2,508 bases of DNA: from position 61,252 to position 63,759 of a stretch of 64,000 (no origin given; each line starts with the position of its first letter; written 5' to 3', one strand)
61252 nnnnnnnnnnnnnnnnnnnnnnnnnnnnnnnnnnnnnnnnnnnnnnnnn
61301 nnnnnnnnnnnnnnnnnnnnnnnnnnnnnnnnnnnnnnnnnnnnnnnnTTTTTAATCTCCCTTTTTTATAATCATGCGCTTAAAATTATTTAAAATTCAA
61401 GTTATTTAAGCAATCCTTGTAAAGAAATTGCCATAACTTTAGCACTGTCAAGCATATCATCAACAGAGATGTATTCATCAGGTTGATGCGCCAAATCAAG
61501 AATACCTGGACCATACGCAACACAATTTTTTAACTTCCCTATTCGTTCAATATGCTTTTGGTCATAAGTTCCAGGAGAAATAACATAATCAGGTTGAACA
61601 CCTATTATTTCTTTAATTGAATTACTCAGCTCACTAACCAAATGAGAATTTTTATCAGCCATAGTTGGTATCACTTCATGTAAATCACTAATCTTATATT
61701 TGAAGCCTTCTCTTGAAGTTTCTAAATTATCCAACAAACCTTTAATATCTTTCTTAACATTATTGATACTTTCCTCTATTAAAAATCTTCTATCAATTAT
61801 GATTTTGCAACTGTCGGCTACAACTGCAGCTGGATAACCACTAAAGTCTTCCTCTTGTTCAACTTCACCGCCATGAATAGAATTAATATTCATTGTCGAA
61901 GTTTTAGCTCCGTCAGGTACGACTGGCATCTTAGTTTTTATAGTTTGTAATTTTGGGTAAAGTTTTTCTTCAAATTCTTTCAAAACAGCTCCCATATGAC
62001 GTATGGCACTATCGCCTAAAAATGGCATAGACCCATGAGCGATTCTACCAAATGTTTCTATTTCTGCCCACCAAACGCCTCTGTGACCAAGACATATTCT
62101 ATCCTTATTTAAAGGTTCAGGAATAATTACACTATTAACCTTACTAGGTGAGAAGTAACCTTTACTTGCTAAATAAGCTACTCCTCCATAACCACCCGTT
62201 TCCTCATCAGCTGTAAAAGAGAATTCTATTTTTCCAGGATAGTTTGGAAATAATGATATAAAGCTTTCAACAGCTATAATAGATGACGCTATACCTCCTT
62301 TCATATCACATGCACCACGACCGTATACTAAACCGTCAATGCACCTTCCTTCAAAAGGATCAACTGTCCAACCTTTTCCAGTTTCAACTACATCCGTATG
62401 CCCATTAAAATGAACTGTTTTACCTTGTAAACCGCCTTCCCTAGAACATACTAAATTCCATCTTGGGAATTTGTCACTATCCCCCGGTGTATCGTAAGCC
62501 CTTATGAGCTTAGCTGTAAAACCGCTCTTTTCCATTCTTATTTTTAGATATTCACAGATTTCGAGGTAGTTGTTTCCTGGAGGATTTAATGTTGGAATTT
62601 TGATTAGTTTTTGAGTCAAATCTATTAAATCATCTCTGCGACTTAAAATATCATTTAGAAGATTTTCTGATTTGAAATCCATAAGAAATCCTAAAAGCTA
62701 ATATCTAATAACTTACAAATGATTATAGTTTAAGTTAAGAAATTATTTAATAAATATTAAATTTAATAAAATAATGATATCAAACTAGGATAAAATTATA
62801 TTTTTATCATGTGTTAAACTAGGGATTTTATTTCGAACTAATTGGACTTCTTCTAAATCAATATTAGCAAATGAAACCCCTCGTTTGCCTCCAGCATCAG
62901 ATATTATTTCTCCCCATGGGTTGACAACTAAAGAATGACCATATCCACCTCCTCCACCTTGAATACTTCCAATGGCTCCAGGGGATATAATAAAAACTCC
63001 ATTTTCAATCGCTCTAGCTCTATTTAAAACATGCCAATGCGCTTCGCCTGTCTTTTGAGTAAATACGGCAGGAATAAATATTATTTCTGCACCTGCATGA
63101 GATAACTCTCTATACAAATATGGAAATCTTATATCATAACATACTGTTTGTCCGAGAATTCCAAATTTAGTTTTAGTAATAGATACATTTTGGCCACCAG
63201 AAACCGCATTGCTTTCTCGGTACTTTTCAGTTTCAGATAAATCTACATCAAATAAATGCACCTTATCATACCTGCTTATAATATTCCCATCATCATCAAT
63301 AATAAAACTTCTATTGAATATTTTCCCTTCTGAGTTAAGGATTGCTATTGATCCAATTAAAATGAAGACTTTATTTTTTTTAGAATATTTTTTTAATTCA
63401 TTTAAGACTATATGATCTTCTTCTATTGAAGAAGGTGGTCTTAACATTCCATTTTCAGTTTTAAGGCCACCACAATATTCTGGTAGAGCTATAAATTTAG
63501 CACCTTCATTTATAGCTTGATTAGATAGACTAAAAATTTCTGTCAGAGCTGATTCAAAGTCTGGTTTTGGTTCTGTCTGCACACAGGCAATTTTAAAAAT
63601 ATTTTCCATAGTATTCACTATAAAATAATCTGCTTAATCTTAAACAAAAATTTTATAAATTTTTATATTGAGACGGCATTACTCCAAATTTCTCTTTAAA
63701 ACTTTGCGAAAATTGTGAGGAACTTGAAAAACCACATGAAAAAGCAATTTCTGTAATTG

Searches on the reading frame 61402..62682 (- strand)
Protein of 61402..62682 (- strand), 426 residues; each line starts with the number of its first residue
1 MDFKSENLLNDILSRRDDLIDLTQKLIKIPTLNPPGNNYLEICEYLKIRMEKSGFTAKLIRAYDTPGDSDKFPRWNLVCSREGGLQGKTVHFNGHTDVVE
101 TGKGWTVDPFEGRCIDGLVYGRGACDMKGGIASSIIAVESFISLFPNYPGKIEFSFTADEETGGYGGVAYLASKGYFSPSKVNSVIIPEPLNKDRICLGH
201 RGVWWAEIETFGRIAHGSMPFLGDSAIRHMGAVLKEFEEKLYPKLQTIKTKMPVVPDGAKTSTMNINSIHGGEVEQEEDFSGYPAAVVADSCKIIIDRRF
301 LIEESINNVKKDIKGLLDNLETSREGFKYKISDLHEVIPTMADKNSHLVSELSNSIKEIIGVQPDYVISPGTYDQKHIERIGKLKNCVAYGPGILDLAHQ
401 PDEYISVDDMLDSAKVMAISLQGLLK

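Call 21: search_protein_families(library=pfam, proteins=[window:61402-62682:-], max_evalue=0.00001)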
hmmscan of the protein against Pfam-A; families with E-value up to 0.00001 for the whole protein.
window:61402-62682:- (426 aa): 2 families
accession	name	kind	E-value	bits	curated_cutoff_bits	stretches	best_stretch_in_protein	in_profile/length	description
PF01546.33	Peptidase_M20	-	2.4e-35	122.8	24.6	1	92-418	2-201/206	Peptidase family M20/M25/M40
PF07687.19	M20_dimer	-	2.6e-15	56.7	21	1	199-319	2-101/107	Peptidase dimerisation domain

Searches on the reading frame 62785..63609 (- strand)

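Call 69: search_protein_families(library=pfam, proteins=[window:62785-63609:-], max_evalue=0.00001)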
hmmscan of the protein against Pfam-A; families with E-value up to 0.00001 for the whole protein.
window:62785-63609:- (274 aa): 1 family
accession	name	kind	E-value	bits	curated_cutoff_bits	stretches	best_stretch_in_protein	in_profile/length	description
PF00795.27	CN_hydrolase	-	2.3e-49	168.5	23.2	1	6-259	1-255/256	Carbon-nitrogen hydrolase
